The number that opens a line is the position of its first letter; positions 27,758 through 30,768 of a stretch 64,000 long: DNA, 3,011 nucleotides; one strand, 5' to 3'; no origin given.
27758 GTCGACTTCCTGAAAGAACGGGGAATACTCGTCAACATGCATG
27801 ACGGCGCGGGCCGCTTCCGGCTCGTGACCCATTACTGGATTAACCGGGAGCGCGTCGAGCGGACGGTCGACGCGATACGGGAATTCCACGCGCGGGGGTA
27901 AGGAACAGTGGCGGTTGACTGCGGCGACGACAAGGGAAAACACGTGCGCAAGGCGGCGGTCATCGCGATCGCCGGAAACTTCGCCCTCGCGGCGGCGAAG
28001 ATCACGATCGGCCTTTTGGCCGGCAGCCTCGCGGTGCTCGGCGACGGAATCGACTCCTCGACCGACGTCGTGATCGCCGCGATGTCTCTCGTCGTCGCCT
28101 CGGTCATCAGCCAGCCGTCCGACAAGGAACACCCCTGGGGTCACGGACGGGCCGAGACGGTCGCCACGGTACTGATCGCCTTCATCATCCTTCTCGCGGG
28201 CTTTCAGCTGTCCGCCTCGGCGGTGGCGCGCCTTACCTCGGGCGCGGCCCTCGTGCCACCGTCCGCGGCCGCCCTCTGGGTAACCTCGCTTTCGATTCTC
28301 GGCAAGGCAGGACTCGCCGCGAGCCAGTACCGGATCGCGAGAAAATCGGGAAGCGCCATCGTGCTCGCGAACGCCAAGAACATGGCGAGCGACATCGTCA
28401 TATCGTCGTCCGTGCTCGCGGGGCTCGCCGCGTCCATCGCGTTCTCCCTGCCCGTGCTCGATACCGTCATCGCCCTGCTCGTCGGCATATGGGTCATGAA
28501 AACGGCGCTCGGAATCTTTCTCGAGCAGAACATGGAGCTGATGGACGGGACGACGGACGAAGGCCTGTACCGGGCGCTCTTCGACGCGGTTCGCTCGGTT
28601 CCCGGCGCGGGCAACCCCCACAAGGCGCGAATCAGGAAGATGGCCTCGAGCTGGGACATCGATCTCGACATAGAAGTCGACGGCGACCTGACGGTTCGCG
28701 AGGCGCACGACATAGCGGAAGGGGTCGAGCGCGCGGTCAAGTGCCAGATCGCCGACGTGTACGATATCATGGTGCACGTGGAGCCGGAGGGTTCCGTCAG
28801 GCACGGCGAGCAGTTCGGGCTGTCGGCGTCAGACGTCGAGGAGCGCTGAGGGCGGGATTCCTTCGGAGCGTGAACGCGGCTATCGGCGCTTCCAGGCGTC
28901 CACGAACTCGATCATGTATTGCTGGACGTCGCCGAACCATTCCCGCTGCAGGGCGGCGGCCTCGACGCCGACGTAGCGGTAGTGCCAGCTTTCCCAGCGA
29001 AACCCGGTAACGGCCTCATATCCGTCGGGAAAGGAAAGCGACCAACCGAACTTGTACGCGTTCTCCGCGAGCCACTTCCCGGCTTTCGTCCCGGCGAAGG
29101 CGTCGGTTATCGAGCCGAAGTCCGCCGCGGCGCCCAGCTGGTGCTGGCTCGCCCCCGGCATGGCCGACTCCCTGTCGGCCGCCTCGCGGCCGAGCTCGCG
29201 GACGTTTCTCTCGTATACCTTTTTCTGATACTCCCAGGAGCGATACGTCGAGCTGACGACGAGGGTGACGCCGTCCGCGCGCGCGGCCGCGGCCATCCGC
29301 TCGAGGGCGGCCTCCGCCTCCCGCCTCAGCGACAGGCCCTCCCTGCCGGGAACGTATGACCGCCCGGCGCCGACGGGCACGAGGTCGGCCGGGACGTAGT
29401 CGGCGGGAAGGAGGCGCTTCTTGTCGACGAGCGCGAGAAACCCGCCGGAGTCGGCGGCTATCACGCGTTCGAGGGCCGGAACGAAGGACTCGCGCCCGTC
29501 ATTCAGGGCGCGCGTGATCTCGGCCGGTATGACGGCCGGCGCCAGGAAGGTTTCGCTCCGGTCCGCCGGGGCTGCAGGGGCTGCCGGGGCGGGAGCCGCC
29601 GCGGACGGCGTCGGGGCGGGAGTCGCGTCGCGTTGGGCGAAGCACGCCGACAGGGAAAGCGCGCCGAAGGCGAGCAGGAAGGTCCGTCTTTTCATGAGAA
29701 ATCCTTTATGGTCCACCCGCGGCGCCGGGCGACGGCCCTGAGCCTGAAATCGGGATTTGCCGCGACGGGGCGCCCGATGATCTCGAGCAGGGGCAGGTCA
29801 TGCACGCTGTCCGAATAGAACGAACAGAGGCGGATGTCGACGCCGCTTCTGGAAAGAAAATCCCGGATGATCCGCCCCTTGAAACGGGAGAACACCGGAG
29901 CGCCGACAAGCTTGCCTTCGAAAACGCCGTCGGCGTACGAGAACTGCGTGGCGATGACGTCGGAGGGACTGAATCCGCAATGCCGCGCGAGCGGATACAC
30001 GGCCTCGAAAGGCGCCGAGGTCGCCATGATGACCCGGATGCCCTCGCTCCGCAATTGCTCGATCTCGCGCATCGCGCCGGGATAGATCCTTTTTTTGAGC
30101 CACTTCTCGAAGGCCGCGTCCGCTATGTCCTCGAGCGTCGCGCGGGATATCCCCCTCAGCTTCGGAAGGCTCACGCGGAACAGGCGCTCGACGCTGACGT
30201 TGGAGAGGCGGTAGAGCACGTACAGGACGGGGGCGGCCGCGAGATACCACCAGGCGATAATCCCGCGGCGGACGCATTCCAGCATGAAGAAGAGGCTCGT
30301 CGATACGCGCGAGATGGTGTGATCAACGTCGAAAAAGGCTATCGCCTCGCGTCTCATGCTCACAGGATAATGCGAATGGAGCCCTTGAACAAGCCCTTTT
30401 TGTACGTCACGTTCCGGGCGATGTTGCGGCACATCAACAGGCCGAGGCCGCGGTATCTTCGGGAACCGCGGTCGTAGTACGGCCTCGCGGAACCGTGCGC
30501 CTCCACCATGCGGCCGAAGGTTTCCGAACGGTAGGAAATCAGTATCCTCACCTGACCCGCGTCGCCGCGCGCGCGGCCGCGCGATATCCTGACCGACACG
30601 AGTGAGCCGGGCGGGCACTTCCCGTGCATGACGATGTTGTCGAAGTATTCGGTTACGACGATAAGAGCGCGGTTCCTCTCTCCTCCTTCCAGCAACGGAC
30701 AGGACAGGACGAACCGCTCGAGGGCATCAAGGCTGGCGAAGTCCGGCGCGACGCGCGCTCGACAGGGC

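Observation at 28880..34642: Sigma-less partner-switching operon: two membrane PP2C sensors, STAS, RsbW-like kinase, plus HAD-IB hydrolase and VanY peptidase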

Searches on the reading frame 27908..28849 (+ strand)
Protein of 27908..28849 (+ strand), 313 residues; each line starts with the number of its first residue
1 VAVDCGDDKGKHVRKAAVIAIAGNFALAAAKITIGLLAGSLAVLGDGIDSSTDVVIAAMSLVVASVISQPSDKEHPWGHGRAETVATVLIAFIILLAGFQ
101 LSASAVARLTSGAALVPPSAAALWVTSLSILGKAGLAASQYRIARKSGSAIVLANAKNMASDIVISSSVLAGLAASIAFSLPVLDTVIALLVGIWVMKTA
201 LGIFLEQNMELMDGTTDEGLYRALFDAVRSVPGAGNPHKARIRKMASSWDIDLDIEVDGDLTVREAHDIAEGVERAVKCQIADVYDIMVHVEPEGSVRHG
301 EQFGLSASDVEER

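Call 3: search_protein_families(library=pfam, proteins=[window:27908-28849:+], max_evalue=0.01)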
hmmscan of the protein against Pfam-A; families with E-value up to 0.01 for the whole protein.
window:27908-28849:+ (313 aa): 2 families
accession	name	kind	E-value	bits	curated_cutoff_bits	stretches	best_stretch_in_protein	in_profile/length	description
PF01545.26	Cation_efflux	-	8e-31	107.8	26.6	1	18-211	2-197/198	Cation efflux family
PF16916.11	ZT_dimer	-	1.1e-18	67.4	26.7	1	220-294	5-78/78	Dimerisation domain of Zinc Transporter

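Call 4: search_protein_families(library=ncbifam, proteins=[window:27908-28849:+], max_evalue=0.01)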
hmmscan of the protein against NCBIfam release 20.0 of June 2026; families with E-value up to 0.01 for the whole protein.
window:27908-28849:+ (313 aa): 10 families
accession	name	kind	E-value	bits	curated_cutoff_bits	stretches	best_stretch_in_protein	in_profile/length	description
TIGR01297.1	CDF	superfamily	6.9e-55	186.3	82.35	1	14-294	2-283/285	cation diffusion facilitator family transporter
NF033615.1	CDF_MamM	equivalog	1.5e-47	162.2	350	1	14-293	9-288/290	magnetosome biogenesis CDF transporter MamM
NF033616.1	CDF_MamB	equivalog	1.8e-37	129.4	350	1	16-293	8-283/284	magnetosome biogenesis CDF transporter MamB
NF050169.1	CatEfflxFieF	equivalog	7.6e-36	123.8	420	1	12-293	3-281/282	cation efflux pump FieF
NF052602.1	Zn_efflux_Cdf31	equivalog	8.7e-34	117.3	460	1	9-294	2-290/299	CDF family zinc efflux transporter Cdf31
NF007064.0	PRK09509.1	equivalog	1.1e-33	116.6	447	1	10-299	6-292/300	CDF family cation-efflux transporter FieF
NF052621.1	MngEfTpMntE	equivalog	3.2e-32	112.1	500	1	18-299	7-287/293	manganese efflux transporter MntE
NF040994.1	MamV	equivalog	1.2e-21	77.2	500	1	11-296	7-290/319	CDF transporter MamV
NF002923.0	PRK03557.1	equivalog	6.7e-06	25.6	408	1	15-218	21-219/313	CDF family zinc transporter ZitB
NF033827.1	CDF_efflux_DmeF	equivalog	0.00033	20.2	250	1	13-120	16-122/309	CDF family Co(II)/Ni(II) efflux transporter DmeF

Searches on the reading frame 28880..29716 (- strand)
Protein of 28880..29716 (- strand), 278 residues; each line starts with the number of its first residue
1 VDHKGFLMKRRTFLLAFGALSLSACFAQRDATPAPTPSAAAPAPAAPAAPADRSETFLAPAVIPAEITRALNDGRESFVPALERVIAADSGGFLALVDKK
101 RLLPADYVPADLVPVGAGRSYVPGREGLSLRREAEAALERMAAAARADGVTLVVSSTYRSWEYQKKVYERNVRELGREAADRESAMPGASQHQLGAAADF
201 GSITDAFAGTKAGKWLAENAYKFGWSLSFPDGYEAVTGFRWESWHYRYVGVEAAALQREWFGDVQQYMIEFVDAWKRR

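Call 3: search_protein_families(library=pfam, proteins=[window:28880-29716:-], max_evalue=0.01)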
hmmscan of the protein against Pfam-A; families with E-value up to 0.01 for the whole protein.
window:28880-29716:- (278 aa): 1 family
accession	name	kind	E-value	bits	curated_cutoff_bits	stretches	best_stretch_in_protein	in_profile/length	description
PF02557.22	VanY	-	8.5e-38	129.6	25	1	129-250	3-131/132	D-alanyl-D-alanine carboxypeptidase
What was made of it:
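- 28880..29695 (-): VanY-type (M15B) zinc peptidase lipoprotein; start overlaps the HAD stop (ATGA). PF02557 at 8.5e-38 (call 3).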

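Call 4: search_protein_families(library=ncbifam, proteins=[window:28880-29716:-], max_evalue=0.01)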
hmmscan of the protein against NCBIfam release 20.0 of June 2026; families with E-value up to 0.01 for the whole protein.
window:28880-29716:- (278 aa): 6 families
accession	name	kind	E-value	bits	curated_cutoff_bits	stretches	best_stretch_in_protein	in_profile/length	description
NF041194.1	LD_carboxy_LdcB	exception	4.2e-25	88.8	275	1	132-257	36-163/180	LD-carboxypeptidase LdcB/DacB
NF000473.1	vanY_BG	exception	1.9e-21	76.6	400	1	135-255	132-258/274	VanY-B/VanY-G family D-Ala-D-Ala carboxypeptidase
NF000472.1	vanY_AFMPt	exception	3.2e-20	72.5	425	1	129-268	97-229/283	VanY-A/VanY-F/VanY-M family D-Ala-D-Ala carboxypeptidase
NF000380.1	vanXY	equivalog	5.9e-18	65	250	1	125-254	27-162/179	D,D-carboxypeptidase/D,D-dipeptidase VanXY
NF000149.1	vanXY_G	exception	4.2e-10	39.2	500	1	147-267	62-189/254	D-Ala-D-Ala dipeptidase/D-Ala-D-Ala carboxypeptidase VanXY-G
NF000086.1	vanY_far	exception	0.0084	15.9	250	0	129-200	65-138/196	D,D-peptidase/D,D-carboxypeptidase VanY-N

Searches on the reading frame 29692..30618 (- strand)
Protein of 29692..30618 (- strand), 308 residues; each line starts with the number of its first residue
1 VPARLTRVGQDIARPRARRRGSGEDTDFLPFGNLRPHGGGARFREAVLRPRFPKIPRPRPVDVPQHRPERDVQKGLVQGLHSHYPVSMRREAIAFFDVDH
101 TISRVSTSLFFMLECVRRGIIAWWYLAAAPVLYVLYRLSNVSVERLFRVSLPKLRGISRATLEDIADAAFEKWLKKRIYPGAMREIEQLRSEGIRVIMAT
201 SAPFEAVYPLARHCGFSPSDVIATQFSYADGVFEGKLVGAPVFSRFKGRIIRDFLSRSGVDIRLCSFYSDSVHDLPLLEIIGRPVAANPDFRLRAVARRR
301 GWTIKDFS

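Call 3: search_protein_families(library=pfam, proteins=[window:29692-30618:-], max_evalue=0.01)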
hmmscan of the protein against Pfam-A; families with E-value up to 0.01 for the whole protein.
window:29692-30618:- (308 aa): 2 families
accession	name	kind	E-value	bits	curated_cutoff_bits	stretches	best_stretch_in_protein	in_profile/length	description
PF12710.13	HAD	-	2.2e-27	97.2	27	1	94-279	1-189/189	haloacid dehalogenase-like hydrolase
PF00702.32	Hydrolase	-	6.5e-08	33.6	26.4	1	148-278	69-187/191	haloacid dehalogenase-like hydrolase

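Call 4: search_protein_families(library=ncbifam, proteins=[window:29692-30618:-], max_evalue=0.01)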
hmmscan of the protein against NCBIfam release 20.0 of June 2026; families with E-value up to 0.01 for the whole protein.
window:29692-30618:- (308 aa): 5 families
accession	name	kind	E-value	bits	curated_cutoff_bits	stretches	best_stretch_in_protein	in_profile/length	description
TIGR01490.1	HAD-SF-IB-hyp1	subfamily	3.5e-32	112.3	98.3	1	93-290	1-199/202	HAD-IB family hydrolase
NF052360.1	HolPasePseu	equivalog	4e-26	92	280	1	93-304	3-214/218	histidinol-phosphatase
NF052359.1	HolPaseNeis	equivalog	3.2e-22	79.3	400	1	93-307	3-220/221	histidinol-phosphatase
TIGR01488.1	HAD-SF-IB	subfamily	3e-12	46.8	45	1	94-279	2-175/177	HAD-IB family phosphatase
TIGR00338.1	serB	equivalog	0.0014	18.3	144.15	1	177-289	85-195/219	phosphoserine phosphatase SerB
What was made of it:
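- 29692..30357 (-): HAD-IB hydrolase (TIGR01490 subfamily), substrate unknown. TIGR01490 scores 112.3 against a cut-off of 98.3, and PF12710 gives 2.2e-27 (calls 3, 4).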

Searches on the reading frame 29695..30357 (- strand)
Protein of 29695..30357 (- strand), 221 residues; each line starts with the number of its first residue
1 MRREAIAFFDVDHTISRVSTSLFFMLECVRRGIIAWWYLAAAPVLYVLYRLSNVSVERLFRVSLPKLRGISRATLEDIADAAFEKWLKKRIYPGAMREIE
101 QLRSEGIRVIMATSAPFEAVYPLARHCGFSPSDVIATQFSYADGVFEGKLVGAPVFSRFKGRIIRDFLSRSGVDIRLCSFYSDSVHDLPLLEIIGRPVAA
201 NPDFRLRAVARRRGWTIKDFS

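Call 53: find_homologous_proteins(query=window:29695-30357:-, max_evalue=0.00001)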
Query window:29695-30357:- (221 aa): 168 proteins with E <= 0.00001 among 817 candidates; the best 120 are listed.
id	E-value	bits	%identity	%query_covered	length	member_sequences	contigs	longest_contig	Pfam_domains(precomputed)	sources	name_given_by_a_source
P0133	1.3e-141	488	100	100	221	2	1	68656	PF00702.33,PF12710.14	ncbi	-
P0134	3.0e-130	450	90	100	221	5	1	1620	PF00702.33,PF12710.14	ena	-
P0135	2.3e-107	376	73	100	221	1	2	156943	PF00702.33,PF12710.14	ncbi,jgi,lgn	jgi:HAD superfamily hydrolase (TIGR01490 family)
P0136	1.2e-99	350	67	100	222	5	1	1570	PF12710.14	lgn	-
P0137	1.8e-99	350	68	100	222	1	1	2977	PF00702.33,PF12710.14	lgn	-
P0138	2.8e-99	349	68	100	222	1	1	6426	PF00702.33,PF12710.14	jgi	jgi:HAD superfamily hydrolase (TIGR01490 family)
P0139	8.3e-99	348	67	100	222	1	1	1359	PF00702.33,PF12710.14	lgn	-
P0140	1.6e-98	347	69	100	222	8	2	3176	PF00702.33,PF12710.14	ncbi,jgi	-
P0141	3.7e-98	346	67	100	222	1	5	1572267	PF00702.33,PF12710.14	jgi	jgi:HAD superfamily hydrolase (TIGR01490 family)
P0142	3.8e-98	346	67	100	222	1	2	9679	PF00702.33,PF12710.14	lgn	-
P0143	7.0e-98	345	67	100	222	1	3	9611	PF00702.33,PF12710.14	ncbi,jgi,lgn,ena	-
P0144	1.7e-97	343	67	100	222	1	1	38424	PF00702.33,PF12710.14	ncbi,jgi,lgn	-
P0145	3.0e-97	343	66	100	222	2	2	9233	PF12710.14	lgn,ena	-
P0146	3.1e-97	343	66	100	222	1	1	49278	PF00702.33,PF12710.14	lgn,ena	-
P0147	9.8e-97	341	67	100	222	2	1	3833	PF00702.33,PF12710.14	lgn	-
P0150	1.7e-96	340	65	100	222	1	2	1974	PF00702.33,PF12710.14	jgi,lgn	jgi:HAD superfamily hydrolase (TIGR01490 family)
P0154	2.9e-95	336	65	100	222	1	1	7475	PF00702.33,PF12710.14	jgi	jgi:HAD superfamily hydrolase (TIGR01490 family)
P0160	1.6e-94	334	65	100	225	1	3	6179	PF00702.33,PF12710.14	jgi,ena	jgi:HAD-superfamily subfamily IB hydrolase, TIGR01490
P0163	4.9e-94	332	66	100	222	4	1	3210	PF00702.33,PF12710.14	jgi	jgi:HAD superfamily hydrolase (TIGR01490 family)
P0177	5.0e-91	322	64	100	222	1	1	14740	PF00702.33,PF12710.14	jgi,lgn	jgi:HAD superfamily hydrolase (TIGR01490 family)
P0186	1.2e-86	308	62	100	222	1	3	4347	PF00702.33,PF12710.14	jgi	jgi:HAD superfamily hydrolase (TIGR01490 family)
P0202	5.0e-66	241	64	75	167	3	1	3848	PF00702.33,PF12710.14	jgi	jgi:HAD superfamily hydrolase (TIGR01490 family)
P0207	9.9e-63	230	49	100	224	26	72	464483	PF00702.33,PF12710.14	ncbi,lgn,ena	-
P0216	2.1e-47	180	44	100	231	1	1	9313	PF23270.2,PF00702.33,PF12710.14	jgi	jgi:HAD superfamily hydrolase (TIGR01490 family)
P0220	6.8e-45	171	42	96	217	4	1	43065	PF12710.14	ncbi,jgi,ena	-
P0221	9.9e-45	171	44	96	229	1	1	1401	PF23270.2,PF00702.33,PF12710.14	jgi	jgi:HAD superfamily hydrolase (TIGR01490 family)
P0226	4.4e-44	169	37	100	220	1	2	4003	PF00702.33,PF12710.14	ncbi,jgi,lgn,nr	ncbi:MAG: HAD-IB family hydrolase [Spirochaetia bacterium]|jgi:HAD superfamily hydrolase (TIGR01490 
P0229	1.0e-43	168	44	98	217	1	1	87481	PF00702.33,PF12710.14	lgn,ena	-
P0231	1.7e-43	167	45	100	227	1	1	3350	PF00702.33,PF12710.14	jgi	jgi:HAD superfamily hydrolase (TIGR01490 family)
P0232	1.7e-43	167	39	98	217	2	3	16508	PF23270.2,PF00702.33,PF12710.14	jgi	jgi:HAD superfamily hydrolase (TIGR01490 family)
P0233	2.0e-43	167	43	98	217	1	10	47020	PF00702.33,PF12710.14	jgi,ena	jgi:HAD superfamily hydrolase (TIGR01490 family)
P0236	3.9e-43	166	39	98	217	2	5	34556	PF23270.2,PF00702.33,PF12710.14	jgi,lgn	jgi:HAD superfamily hydrolase (TIGR01490 family)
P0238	6.2e-43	165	42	97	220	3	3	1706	PF00702.33,PF12710.14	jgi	jgi:HAD superfamily hydrolase (TIGR01490 family)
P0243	4.2e-42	162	43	99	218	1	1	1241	PF12710.14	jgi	jgi:HAD superfamily hydrolase (TIGR01490 family)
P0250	7.4e-40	155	43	97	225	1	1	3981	PF00702.33,PF12710.14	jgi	jgi:HAD superfamily hydrolase (TIGR01490 family)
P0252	1.3e-39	154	42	97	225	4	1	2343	PF00702.33,PF12710.14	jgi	jgi:HAD superfamily hydrolase (TIGR01490 family)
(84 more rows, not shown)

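Call 54: find_encoding_contigs(protein=P0220, flank=6000, max_places=2)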
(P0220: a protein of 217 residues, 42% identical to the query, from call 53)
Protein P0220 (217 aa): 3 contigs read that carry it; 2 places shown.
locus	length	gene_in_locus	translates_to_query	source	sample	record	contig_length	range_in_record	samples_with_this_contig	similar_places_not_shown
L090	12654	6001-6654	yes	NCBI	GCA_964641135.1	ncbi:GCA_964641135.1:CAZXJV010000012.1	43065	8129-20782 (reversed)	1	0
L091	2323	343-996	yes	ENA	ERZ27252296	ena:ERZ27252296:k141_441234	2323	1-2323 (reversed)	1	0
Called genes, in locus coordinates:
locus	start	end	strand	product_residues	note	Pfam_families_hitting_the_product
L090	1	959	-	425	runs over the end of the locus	PF03600:CitMHS, PF02040:ArsB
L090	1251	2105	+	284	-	PF01634:HisG, PF08029:HisG_C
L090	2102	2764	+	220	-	PF00475:IGPD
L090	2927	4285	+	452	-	PF00977:His_biosynth, PF01502:PRA-CH, PF01503:PRA-PH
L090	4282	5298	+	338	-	PF00781:DAGK_cat, PF19279:YegS_C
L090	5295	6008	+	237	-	PF01553:Acyltransferase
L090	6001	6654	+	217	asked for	PF12710:HAD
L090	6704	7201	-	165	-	PF20140:DUF6530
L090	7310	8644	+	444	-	PF00815:Histidinol_dh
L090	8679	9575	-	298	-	PF01553:Acyltransferase (weak)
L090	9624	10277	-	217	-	PF00702:Hydrolase, PF13419:HAD_2 (weak)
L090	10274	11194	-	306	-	PF04166:PdxA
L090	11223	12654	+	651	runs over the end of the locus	PF00501:AMP-binding, PF23562:AMP-binding_C_3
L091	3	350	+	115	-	?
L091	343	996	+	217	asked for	PF12710:HAD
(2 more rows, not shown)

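Call 55: find_encoding_contigs(protein=P0229, flank=6000, max_places=2)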
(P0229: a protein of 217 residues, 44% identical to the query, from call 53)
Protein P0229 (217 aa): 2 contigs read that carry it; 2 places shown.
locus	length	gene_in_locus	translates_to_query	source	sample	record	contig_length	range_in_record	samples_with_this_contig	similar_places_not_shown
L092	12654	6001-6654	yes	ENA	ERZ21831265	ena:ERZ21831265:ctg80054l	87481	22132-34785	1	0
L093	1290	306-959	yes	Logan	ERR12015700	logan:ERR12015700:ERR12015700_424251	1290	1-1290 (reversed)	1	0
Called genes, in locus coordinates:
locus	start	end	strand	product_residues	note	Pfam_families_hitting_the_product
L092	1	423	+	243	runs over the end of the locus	PF02585:PIG-L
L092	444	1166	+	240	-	PF02585:PIG-L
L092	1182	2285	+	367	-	PF20583:DUF6786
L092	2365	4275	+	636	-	PF00270:DEAD, PF00271:Helicase_C, PF16124:RecQ_Zn_bind, PF09382:RQC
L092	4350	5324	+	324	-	PF00781:DAGK_cat, PF19279:YegS_C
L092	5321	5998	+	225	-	PF01553:Acyltransferase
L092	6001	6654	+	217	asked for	PF00702:Hydrolase, PF12710:HAD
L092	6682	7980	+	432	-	-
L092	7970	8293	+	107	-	-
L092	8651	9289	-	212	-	PF00392:GntR, PF07729:FCD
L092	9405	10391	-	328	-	PF02423:OCD_Mu_crystall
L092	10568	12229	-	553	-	PF13585:CHU_C (faint), PF13860:FlgD_ig (faint), PF00691:OmpA (weak)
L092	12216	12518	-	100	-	-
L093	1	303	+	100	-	?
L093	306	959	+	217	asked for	PF00702:Hydrolase, PF12710:HAD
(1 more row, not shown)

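Call 56: find_encoding_contigs(protein=P0207, flank=6000, max_places=2)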
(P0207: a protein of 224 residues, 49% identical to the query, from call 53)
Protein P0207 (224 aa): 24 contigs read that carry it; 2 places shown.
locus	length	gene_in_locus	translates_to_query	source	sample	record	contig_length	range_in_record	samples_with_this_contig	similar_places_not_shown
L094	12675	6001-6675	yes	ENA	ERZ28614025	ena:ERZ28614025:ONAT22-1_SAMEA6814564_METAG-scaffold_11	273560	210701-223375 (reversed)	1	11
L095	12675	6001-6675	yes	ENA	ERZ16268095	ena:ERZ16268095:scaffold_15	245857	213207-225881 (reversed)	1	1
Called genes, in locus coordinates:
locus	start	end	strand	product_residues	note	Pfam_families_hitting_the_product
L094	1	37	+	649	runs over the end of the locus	PF00012:HSP70, PF06723:MreB_Mbl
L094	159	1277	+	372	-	PF00226:DnaJ, PF01556:DnaJ_C, PF00684:DnaJ_CXXCXGXG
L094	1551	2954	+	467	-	PF07228:SpoIIE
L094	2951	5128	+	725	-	PF07228:SpoIIE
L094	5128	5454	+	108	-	PF01740:STAS, PF13466:STAS_2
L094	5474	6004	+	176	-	-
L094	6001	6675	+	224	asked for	PF00702:Hydrolase, PF12710:HAD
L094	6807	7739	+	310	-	PF02557:VanY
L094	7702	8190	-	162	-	PF09719:C_GCAxxG_C_C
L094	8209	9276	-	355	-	PF00579:tRNA-synt_1b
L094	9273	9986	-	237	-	PF00156:Pribosyltran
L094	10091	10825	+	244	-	-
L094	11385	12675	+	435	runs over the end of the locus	PF00275:EPSP_synthase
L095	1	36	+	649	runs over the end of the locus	PF00012:HSP70, PF06723:MreB_Mbl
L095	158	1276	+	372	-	PF00226:DnaJ, PF01556:DnaJ_C, PF00684:DnaJ_CXXCXGXG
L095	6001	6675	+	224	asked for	PF00702:Hydrolase, PF12710:HAD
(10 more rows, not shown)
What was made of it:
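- Six-gene form: it persists at HAD 49% identity with a different downstream flank (call 56).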
